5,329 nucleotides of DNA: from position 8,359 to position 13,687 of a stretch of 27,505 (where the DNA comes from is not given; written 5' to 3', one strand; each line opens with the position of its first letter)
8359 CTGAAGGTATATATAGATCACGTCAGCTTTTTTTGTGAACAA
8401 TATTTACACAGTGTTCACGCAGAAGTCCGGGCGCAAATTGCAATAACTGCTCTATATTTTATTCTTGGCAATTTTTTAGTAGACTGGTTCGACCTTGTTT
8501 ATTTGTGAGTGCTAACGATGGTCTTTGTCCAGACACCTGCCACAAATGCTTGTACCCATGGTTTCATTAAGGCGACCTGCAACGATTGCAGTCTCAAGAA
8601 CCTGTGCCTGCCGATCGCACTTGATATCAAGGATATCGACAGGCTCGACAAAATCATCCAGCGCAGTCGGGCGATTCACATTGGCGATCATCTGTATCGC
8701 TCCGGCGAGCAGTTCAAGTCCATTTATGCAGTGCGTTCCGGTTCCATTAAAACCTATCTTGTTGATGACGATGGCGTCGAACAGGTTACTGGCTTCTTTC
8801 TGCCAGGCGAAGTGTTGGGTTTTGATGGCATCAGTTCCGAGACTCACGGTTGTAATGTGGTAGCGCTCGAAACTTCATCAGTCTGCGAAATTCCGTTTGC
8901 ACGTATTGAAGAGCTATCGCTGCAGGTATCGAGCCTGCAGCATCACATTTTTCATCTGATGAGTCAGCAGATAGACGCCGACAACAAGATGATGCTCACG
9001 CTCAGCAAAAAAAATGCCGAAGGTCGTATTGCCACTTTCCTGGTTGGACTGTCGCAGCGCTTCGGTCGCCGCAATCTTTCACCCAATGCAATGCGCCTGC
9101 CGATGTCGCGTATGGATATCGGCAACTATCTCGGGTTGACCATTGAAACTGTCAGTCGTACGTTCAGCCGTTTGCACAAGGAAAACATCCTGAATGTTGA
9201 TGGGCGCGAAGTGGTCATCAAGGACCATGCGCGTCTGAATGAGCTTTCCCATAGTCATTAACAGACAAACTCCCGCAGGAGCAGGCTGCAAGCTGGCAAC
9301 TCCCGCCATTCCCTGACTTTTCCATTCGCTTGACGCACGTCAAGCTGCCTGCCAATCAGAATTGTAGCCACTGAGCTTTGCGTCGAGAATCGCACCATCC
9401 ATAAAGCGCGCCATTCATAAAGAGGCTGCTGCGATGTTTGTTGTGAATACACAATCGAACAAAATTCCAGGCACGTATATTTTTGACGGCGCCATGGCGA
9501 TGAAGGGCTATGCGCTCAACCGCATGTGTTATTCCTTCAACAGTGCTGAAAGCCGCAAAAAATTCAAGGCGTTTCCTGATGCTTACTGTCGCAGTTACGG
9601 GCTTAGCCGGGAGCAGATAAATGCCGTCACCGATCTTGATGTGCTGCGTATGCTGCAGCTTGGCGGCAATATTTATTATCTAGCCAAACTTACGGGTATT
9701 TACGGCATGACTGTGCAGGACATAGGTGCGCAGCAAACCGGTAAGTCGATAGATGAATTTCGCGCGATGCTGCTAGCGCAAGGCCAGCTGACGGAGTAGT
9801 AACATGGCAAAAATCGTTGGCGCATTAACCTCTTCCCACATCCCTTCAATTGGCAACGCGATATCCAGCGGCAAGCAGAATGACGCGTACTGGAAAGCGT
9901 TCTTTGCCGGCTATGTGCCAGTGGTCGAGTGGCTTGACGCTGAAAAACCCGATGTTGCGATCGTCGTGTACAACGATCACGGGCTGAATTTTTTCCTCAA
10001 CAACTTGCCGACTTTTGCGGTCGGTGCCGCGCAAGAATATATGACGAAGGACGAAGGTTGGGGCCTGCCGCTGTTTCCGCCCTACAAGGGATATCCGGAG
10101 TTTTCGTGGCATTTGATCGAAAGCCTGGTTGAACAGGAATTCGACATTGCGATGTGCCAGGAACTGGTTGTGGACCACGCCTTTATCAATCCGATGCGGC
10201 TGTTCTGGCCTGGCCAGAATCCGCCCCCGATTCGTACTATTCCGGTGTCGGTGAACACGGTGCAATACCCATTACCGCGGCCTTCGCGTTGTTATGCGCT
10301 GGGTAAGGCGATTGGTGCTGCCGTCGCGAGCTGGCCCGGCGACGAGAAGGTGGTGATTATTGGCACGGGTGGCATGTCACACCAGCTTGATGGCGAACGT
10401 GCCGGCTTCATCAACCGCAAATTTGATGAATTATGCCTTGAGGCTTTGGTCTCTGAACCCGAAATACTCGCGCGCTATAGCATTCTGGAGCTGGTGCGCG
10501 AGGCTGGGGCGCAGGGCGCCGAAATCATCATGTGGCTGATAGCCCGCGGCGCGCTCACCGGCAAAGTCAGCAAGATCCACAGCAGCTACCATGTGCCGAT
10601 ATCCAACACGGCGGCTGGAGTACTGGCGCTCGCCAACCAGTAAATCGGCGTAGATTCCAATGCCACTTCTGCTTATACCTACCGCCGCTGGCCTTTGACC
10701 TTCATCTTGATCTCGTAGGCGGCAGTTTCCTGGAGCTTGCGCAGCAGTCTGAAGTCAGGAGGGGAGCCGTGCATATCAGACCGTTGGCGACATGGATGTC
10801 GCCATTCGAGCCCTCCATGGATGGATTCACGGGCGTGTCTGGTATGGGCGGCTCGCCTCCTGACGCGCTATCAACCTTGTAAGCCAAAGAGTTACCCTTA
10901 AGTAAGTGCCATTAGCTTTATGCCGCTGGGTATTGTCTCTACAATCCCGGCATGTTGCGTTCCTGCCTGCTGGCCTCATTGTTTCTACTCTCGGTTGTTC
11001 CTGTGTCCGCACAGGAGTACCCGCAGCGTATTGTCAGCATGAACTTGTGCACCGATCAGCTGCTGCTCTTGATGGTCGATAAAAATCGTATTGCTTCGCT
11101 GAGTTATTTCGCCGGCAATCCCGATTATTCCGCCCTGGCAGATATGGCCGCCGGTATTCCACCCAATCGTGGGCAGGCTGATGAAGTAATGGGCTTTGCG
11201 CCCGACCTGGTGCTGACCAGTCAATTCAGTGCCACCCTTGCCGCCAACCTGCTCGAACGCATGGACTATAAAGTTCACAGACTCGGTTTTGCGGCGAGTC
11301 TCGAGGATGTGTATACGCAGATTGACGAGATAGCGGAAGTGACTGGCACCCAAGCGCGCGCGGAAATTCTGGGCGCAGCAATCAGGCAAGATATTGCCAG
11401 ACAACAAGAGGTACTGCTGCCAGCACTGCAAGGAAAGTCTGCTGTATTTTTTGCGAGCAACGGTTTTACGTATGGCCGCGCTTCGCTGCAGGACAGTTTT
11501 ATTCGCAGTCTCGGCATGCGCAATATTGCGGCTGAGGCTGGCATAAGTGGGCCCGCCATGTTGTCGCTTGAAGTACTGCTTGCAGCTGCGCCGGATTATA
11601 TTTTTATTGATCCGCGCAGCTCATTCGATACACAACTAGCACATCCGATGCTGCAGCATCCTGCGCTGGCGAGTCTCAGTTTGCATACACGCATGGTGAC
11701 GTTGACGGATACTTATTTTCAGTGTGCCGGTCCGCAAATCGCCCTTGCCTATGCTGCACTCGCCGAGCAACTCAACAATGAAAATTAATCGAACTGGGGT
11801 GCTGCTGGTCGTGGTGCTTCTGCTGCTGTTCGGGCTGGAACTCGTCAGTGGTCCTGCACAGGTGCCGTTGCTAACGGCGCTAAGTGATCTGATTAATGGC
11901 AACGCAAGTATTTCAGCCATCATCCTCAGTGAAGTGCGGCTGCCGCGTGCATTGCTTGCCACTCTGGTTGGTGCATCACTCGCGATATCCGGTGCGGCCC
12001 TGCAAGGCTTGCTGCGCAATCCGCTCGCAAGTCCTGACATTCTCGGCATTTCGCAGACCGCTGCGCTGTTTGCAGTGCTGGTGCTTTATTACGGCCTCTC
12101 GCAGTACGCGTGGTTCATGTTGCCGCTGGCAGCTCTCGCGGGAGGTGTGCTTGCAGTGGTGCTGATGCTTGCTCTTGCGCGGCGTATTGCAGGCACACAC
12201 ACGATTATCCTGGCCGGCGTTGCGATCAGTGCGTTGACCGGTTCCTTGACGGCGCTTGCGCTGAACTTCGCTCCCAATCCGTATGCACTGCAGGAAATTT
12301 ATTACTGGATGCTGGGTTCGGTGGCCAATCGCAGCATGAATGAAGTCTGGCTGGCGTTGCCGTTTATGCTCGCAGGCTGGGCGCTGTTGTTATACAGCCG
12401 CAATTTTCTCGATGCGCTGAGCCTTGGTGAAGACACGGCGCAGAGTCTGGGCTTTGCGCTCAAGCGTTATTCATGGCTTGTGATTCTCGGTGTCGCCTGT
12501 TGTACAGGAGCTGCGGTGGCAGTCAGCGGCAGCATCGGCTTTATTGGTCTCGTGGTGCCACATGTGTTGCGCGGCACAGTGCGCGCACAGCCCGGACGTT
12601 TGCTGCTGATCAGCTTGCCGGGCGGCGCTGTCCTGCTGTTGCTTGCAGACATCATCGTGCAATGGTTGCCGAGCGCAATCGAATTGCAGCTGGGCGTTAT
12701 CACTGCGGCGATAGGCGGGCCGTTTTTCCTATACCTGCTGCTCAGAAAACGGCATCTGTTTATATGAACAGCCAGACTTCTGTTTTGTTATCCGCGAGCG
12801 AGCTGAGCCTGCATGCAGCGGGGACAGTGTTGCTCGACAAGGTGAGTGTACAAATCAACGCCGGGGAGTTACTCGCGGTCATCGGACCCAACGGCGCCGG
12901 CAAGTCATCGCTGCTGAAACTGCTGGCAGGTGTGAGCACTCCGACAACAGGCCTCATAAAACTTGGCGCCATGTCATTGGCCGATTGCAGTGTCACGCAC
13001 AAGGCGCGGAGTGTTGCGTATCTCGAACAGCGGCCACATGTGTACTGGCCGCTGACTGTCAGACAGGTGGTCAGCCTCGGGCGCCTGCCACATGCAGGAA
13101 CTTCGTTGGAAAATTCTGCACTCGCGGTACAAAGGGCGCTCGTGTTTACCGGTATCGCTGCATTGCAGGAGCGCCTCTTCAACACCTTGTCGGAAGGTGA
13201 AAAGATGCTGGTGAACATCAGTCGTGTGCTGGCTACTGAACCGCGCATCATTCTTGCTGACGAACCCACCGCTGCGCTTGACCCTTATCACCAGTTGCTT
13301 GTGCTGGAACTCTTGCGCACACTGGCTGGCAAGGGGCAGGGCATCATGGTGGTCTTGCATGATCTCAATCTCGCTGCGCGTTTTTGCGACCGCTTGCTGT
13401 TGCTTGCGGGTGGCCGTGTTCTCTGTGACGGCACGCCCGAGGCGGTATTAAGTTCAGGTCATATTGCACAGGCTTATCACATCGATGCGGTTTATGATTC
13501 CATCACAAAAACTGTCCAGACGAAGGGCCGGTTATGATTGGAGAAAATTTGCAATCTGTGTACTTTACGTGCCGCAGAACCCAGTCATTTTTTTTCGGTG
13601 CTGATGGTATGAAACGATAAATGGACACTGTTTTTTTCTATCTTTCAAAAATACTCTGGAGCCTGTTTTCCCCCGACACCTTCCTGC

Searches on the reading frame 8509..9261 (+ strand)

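Call 10: search_protein_families(library=pfam, proteins=[window:8509-9261:+], max_evalue=0.001)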
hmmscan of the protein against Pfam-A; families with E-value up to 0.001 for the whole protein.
window:8509-9261:+ (250 aa): 3 families
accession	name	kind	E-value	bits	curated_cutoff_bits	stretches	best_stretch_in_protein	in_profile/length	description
PF13545.12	HTH_Crp_2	-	1.4e-16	60.6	27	1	172-246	1-70/70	Crp-like helix-turn-helix domain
PF00027.35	cNMP_binding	-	1.2e-14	54.4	27.5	1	58-136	6-85/89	Cyclic nucleotide-binding domain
PF00325.26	Crp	-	1.4e-13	50.7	21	1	197-225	1-29/32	Bacterial regulatory proteins, crp family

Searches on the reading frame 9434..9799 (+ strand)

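Call 10: search_protein_families(library=pfam, proteins=[window:9434-9799:+], max_evalue=0.001)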
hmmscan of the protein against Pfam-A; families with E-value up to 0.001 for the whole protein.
window:9434-9799:+ (121 aa): 1 family
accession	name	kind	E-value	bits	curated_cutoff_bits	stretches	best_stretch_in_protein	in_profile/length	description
PF07746.16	LigA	-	1.2e-31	109.1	25.3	1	28-113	1-86/87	Aromatic-ring-opening dioxygenase LigAB, LigA subunit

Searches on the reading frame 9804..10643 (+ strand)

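Call 10: search_protein_families(library=pfam, proteins=[window:9804-10643:+], max_evalue=0.001)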
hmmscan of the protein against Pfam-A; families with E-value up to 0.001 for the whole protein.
window:9804-10643:+ (279 aa): 1 family
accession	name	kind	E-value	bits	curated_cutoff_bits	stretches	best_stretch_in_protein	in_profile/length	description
PF02900.23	LigB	-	2.5e-59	201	26.3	1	7-269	2-266/269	Catalytic LigB subunit of aromatic ring-opening dioxygenase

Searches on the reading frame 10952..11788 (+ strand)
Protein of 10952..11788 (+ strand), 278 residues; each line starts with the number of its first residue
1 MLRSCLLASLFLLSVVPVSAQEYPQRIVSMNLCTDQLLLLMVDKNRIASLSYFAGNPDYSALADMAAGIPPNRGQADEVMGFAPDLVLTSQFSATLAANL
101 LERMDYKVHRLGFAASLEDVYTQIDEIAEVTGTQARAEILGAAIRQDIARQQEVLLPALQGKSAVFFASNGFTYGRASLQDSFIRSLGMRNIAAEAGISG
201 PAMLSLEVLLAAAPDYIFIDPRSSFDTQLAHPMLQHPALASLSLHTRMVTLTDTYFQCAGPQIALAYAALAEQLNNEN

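Call 10: search_protein_families(library=pfam, proteins=[window:10952-11788:+], max_evalue=0.001)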
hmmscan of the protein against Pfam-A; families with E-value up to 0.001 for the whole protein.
window:10952-11788:+ (278 aa): 1 family
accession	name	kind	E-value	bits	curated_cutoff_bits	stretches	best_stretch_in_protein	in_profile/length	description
PF01497.23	Peripla_BP_2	-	1.4e-17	64.3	27.5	1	27-242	1-220/235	Periplasmic binding protein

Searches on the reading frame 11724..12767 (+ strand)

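Call 10: search_protein_families(library=pfam, proteins=[window:11724-12767:+], max_evalue=0.001)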
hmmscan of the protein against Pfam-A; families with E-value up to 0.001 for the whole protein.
window:11724-12767:+ (347 aa): 1 family
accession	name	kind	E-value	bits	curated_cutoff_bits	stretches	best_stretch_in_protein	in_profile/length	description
PF01032.23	FecCD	-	4.9e-85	285.7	26.5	1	32-341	2-311/311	FecCD transport family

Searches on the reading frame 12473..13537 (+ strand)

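Call 10: search_protein_families(library=pfam, proteins=[window:12473-13537:+], max_evalue=0.001)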
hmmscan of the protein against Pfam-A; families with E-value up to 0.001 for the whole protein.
window:12473-13537:+ (354 aa): 3 families
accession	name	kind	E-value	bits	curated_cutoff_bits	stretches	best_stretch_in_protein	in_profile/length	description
PF00005.33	ABC_tran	-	9.8e-28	97.9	25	1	121-267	1-137/137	ABC transporter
PF02463.25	SMC_N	-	1.1e-06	28.7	40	0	238-296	136-198/220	RecF/RecN/SMC N terminal domain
PF13304.12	AAA_21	-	2.5e-05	24.9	27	1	134-154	2-22/304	AAA domain, putative AbiEii toxin, Type IV TA system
